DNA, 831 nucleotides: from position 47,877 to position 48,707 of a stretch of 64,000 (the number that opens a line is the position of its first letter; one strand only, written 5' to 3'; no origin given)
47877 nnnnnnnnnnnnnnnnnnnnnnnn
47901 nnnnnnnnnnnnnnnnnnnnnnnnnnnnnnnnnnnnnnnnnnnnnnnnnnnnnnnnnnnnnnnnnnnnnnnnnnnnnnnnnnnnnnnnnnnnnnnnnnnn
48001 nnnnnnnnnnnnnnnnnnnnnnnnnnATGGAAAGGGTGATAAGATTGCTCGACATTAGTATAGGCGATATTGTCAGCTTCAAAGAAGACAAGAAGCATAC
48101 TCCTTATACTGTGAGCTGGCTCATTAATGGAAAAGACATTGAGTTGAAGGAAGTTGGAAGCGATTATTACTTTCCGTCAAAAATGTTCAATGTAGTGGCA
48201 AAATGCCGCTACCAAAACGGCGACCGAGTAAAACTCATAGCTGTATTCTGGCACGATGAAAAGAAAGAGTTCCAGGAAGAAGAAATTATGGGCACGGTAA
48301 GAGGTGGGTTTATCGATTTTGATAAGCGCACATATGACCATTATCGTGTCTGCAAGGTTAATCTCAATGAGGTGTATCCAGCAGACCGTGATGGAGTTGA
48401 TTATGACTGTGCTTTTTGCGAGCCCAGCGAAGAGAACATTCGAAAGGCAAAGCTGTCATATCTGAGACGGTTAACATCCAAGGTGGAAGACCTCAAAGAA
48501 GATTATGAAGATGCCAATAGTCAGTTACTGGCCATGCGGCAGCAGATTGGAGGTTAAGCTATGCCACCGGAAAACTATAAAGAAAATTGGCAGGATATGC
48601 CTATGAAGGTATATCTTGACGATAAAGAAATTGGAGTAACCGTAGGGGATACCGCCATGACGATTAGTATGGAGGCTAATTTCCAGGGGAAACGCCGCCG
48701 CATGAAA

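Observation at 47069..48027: Pol-beta nucleotidyltransferase with an embedded-start small paralog family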

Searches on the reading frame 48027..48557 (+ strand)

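Call 5: search_protein_families(library=pfam, proteins=[window:48027-48557:+], max_evalue=0.1)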
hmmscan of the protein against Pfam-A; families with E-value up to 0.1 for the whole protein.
window:48027-48557:+ (176 aa): 1 family
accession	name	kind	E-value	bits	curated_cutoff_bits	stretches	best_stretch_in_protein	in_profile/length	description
PF01245.26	Ribosomal_L19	-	0.094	13.1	22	0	135-158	87-110/111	Ribosomal protein L19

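Call 6: search_protein_families(library=phrogs, proteins=[window:48027-48557:+], max_evalue=0.1)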
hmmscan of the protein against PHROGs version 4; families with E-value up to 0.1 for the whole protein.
window:48027-48557:+ (176 aa): 3 families
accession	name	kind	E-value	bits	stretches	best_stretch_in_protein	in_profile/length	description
phrog_8242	-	unknown function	0.01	16.7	0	13-53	33-73/181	-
phrog_7602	-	unknown function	0.05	14.8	0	137-158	91-112/115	-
phrog_12193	-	unknown function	0.073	13.4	1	17-104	76-160/229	-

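Call 74: search_protein_families(library=padloc, proteins=[window:48027-48557:+], max_evalue=0.01)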
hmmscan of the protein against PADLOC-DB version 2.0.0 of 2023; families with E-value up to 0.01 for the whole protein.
window:48027-48557:+ (176 aa): 0 families

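Call 75: search_protein_families(library=ncbifam, proteins=[window:48027-48557:+], max_evalue=0.01)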
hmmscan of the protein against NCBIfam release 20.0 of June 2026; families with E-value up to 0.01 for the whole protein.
window:48027-48557:+ (176 aa): 0 families
